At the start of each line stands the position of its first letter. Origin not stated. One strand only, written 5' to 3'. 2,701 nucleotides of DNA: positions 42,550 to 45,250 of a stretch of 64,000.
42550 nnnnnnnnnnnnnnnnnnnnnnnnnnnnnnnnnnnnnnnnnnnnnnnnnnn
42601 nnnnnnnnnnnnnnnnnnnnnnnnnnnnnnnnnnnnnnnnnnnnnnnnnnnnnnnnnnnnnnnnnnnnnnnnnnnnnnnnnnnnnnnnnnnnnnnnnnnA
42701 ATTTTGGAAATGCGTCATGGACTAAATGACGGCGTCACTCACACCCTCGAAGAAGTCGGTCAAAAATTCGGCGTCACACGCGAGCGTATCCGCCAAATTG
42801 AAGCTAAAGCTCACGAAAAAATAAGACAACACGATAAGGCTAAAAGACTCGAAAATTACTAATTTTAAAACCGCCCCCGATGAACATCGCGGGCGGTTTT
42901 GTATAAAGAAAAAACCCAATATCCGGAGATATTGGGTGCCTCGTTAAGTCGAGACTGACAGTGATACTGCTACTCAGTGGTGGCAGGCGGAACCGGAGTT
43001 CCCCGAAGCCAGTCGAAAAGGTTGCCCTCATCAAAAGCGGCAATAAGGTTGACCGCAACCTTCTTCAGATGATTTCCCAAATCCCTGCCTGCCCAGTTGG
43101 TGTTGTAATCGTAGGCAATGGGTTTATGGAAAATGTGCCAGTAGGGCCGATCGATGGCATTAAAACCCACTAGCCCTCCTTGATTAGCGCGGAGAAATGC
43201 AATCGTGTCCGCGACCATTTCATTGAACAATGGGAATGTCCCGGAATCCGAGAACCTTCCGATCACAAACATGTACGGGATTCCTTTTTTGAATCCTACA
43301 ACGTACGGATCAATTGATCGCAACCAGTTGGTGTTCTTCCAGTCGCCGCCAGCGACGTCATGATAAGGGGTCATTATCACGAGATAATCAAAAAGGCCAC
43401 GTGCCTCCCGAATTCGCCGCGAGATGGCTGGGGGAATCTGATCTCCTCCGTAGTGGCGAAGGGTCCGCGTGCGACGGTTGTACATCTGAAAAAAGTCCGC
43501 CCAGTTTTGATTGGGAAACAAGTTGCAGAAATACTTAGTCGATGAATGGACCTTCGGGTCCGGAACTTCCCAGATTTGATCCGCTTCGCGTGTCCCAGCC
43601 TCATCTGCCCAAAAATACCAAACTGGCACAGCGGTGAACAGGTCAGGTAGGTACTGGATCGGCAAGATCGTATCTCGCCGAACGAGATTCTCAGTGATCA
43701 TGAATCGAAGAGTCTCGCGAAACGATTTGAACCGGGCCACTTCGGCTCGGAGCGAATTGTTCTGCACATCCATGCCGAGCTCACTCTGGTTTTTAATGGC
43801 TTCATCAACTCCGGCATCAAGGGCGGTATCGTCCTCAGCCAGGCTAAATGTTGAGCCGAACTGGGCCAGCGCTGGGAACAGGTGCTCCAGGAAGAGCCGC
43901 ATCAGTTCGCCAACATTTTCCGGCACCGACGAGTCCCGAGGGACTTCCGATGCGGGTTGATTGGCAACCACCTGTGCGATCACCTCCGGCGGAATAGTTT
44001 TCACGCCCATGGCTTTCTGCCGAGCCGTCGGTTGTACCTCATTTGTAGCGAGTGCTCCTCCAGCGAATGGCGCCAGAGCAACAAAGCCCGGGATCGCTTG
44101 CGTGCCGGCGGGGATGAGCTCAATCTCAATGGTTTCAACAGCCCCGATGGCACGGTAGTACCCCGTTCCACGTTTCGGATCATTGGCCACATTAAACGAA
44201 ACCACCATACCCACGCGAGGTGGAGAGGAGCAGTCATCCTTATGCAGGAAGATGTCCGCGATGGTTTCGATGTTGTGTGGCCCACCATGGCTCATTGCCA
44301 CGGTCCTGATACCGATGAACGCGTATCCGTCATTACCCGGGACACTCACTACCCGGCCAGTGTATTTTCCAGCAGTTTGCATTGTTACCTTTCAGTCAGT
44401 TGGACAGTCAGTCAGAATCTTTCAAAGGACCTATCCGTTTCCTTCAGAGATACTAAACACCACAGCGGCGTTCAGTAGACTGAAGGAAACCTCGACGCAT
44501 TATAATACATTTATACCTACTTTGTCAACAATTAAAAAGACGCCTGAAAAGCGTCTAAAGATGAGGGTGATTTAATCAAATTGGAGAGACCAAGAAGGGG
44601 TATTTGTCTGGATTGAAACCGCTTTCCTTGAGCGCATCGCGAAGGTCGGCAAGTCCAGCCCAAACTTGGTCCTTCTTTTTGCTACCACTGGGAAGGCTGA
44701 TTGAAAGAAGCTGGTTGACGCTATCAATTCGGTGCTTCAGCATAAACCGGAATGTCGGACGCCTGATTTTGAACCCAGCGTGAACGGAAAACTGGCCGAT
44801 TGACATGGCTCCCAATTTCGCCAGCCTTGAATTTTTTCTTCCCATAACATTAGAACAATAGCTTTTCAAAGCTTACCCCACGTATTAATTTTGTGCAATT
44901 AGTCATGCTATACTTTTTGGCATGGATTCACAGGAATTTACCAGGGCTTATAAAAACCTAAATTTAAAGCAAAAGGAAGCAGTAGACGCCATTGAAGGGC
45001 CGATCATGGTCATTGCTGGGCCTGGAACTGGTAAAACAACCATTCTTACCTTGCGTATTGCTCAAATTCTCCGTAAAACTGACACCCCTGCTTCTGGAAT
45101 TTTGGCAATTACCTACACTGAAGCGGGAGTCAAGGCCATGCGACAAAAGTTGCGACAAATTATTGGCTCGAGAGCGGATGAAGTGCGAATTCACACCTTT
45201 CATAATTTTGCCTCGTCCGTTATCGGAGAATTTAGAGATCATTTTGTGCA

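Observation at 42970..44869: GC-rich two-gene unit: cold-shock/OB-like fusion protein with unknown C-terminal domain plus small Rx4H protein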

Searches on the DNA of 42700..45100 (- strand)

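Call 22: search_rna_families(source=window, start=42700, end=45100, threshold=evalue, max_evalue=10)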
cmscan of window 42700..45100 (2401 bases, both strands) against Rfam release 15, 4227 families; matches with E-value up to 10: 1.
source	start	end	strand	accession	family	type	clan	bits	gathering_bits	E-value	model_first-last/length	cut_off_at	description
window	42867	42941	-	RF02450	ncr1175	Gene; sRNA;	-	20.2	60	1.4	1-110/110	no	Bacillus sRNA ncr1175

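Call 41: build_rna_model(alignment_id=A3)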
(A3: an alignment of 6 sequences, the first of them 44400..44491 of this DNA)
Model R1 built from alignment A3 (6 sequences, 103 columns); structure: RNAalifold consensus.
model positions 95; base pairs 24; branch points 1; effective number of sequences 3.14; information 0.602 bits per position. Calibrated on 0.2 Mb of random sequence (short: E-values are rough).
structure used (alignment columns):
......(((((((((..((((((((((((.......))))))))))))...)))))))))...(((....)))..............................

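Call 42: search_with_rna_model(model_id=R1, sources=[window, L001, L003, L005, L006, L007, L008, L009, L010, L011, L012, L013, L014, L015, L016, L017, L018, L019, L021, L022, L023, L024, L025, L026, L027, L029, L030, L031, L032, L033, L034, L036, L037, L038, L039, L040, L041, L042, L043, L044, L045, L047, L048, L049, L050, L051, L052, L053, L054, L055, L056], max_evalue=1, make_alignment=true)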
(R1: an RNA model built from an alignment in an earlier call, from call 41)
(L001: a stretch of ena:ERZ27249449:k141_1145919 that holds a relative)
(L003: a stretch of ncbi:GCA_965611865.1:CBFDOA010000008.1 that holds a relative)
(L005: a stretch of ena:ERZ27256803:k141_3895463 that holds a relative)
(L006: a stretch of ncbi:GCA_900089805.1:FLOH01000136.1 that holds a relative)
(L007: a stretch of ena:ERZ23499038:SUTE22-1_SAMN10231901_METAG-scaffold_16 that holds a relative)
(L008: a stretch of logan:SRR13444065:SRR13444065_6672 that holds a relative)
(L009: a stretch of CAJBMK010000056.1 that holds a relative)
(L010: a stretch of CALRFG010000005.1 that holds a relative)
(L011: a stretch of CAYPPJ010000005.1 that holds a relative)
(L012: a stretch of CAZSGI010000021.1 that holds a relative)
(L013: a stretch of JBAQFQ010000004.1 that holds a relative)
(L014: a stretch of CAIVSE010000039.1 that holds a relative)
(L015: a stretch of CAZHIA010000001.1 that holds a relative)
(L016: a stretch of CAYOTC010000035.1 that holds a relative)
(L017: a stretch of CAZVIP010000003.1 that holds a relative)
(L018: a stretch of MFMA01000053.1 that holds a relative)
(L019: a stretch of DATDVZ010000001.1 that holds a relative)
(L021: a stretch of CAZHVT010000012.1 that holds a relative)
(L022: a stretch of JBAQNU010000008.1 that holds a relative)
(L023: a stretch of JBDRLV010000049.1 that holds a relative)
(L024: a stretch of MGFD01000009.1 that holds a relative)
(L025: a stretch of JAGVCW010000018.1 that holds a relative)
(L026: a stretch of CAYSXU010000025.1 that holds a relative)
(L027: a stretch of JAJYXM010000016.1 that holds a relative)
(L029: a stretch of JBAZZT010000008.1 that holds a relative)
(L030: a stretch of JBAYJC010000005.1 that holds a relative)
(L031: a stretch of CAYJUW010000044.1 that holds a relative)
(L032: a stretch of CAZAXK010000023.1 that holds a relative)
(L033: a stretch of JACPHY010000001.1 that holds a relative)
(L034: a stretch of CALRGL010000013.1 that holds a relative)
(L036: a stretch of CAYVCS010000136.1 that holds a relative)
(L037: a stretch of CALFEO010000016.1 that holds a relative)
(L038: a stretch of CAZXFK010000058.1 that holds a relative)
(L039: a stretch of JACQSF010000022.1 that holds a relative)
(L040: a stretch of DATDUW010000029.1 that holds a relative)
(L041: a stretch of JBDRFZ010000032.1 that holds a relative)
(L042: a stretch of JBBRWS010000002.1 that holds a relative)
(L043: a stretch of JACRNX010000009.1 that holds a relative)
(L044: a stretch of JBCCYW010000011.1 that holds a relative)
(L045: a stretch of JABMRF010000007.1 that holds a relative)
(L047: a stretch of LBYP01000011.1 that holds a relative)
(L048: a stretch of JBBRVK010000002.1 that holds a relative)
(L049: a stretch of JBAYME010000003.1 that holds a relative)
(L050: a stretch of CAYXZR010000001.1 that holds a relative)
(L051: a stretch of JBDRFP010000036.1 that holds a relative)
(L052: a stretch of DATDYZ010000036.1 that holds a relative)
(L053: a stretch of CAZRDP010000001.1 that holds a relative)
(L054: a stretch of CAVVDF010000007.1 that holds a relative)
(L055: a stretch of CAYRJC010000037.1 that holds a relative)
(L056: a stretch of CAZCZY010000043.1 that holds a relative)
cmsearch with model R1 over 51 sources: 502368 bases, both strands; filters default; matches with E-value up to 1: 40.
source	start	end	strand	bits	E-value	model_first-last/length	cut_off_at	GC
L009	3486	3579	+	91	1.1e-19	1-95/95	no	0.4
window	44400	44491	-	87.8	6.8e-19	1-95/95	no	0.46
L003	5894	5985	+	86.2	1.7e-18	1-95/95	no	0.45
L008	5864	5960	+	84.8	3.8e-18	1-95/95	no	0.42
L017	3837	3933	+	84.8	3.8e-18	1-95/95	no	0.42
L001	5889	5982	+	79.7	7e-17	1-95/95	no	0.5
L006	5878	5965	+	77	3.3e-16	1-95/95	no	0.45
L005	5883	5978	+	71.5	8e-15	1-95/95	no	0.49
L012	3861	3953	+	70.5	1.4e-14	1-95/95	no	0.54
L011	3874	3965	+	65.9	1.9e-13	1-95/95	no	0.48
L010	3879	3967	+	65.5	2.4e-13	1-95/95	no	0.35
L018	118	207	+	62.9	1.1e-12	1-95/95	no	0.51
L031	2131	2226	+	62.8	1.1e-12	1-95/95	no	0.6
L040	3859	3948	+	60.9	3.5e-12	1-95/95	no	0.47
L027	3890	3981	+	53.7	2.2e-10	1-95/95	no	0.59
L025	3863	3952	+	50.4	1.4e-09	1-95/95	no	0.42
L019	3856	3947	+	45.3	2.7e-08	1-95/95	no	0.5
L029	3867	3957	+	43.1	9.5e-08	1-95/95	no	0.54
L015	3822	3913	+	39.3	8.3e-07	1-95/95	no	0.47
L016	1441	1533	+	35.1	9.5e-06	1-95/95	no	0.37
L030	3868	3960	+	31.8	6e-05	1-95/95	no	0.56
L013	3838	3925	+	28.1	0.0005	1-95/95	no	0.35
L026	3891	3984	+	28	0.00055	1-95/95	no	0.54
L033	3855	3951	+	28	0.00056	1-95/95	no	0.57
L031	2085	2189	-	26.5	0.0013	1-95/95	no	0.5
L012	3822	3919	-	24.7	0.0037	1-95/95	no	0.43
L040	3826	3916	-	24.6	0.0039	1-95/95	no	0.4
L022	3844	3944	+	24.4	0.0043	1-95/95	no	0.33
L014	3823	3910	+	23.5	0.0073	1-95/95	no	0.36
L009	3458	3543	-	23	0.0095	1-95/95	no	0.37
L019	3827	3913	-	22.4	0.014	1-95/95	no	0.43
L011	3842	3930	-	20.3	0.046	1-95/95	no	0.42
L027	3856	3948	-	20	0.053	1-95/95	no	0.54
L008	5816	5923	-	19.6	0.068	1-95/95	no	0.36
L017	3789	3896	-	19.6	0.068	1-95/95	no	0.36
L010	3847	3935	-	19.5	0.073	1-95/95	no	0.33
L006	5842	5935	-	19.5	0.073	1-95/95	no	0.39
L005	4393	4467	+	17.4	0.25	1-95/95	no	0.4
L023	1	72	+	16.9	0.31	21-95/95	5'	0.5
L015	3783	3880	-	16.7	0.36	1-95/95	no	0.4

Alignment A5: 40 matches aligned to the model, 140 columns, each read 5' to 3' on its own strand. Consensus structure (alignment columns), stored with it:
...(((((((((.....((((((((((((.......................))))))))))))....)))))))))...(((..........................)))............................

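Call 73: search_rna_families(sources=[L001, L003, L005, L006, L008, L009, L010, L011, L012, L018, L031, L040], threshold=gathering)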
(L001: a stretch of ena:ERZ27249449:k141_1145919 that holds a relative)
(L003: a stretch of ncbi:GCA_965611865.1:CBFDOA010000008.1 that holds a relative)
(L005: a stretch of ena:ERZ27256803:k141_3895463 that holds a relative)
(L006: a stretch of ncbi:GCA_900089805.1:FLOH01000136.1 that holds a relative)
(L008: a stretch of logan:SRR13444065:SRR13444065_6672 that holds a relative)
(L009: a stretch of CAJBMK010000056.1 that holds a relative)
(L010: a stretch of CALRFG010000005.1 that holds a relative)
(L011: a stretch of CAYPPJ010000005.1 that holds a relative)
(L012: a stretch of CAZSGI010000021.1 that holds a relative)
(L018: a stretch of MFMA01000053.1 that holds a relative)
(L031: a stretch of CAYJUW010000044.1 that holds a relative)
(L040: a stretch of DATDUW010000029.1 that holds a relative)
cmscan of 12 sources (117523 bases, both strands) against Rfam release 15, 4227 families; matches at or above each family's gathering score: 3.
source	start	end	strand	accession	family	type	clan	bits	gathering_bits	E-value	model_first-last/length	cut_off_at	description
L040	7335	7572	+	RF02541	LSU_rRNA_bacteria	Gene; rRNA;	CL00112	180.5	50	6.7e-55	1-238/2925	3'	Bacterial large subunit ribosomal RNA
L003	2083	2509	-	RF00023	tmRNA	Gene;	CL00001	82.2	47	4.5e-30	1-374/374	no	transfer-messenger RNA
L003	5781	5854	+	RF00005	tRNA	Gene; tRNA;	CL00001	70.8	29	3.5e-13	1-71/71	no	tRNA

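Call 85: build_rna_model(alignment_id=A7, structure=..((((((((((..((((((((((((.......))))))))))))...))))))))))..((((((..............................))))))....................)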
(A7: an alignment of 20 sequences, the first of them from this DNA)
Model R2 built from alignment A7 (20 sequences, 122 columns); structure: as given.
model positions 111; base pairs 28; branch points 1; effective number of sequences 6.36; information 0.59 bits per position. Calibrated on 0.2 Mb of random sequence (short: E-values are rough).
structure used (alignment columns):
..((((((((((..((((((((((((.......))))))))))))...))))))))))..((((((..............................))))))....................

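Call 86: search_with_rna_model(model_id=R2, sources=[window, L007, L021, L014, L015, L016, L022, L023, L024, L026, L032, L034, L036, L037, L038, L039, L041, L042, L043, L044, L045, L047, L048, L049, L050, L051, L052, L053, L054, L055, L056, L057, L020, L028, L035, L046], max_evalue=1)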
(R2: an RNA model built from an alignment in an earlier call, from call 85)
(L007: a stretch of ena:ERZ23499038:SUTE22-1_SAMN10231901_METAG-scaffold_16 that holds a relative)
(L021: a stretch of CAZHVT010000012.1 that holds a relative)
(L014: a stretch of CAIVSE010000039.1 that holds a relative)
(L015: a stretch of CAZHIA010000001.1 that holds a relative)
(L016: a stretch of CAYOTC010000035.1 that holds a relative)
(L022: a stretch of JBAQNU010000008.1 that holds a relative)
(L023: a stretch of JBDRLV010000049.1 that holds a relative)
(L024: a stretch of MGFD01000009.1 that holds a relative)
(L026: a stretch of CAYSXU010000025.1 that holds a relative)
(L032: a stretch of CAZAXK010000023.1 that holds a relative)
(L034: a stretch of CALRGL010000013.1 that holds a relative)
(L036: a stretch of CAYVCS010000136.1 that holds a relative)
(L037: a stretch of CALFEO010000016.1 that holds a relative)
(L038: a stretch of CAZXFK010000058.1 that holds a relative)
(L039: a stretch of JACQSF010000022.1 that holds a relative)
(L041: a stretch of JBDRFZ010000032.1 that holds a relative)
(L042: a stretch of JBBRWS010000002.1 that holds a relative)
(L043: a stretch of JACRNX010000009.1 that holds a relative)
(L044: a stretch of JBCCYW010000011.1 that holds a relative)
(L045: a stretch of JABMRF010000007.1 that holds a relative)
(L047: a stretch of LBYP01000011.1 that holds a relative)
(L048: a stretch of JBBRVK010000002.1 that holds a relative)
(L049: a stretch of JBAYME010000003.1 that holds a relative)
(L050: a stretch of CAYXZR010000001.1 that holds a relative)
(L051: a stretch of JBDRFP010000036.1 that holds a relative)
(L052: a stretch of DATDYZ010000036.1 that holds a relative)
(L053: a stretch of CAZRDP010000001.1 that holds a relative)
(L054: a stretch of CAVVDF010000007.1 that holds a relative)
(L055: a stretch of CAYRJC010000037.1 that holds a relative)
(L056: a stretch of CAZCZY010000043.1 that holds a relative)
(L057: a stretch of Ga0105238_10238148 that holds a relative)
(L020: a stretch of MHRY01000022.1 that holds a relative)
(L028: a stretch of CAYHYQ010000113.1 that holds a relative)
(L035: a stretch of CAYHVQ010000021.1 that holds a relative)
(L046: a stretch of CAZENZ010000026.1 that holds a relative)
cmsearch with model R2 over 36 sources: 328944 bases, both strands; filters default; matches with E-value up to 1: 9.
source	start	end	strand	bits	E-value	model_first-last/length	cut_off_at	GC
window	44386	44491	-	84.6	6.7e-16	1-111/111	no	0.45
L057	367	473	-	76.5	3.9e-14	1-111/111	no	0.45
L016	1441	1554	+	52.1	7.7e-09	1-111/111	no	0.39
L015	3822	3936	+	46.3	1.4e-07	1-111/111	no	0.45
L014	3824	3928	+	34.4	5.5e-05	1-111/111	no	0.35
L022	3844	3955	+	33.8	7.3e-05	1-111/111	no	0.35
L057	416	507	+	26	0.0036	1-111/111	no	0.46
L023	1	85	+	25.5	0.0045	21-111/111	5'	0.49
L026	3891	3994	+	22.6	0.02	1-111/111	no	0.55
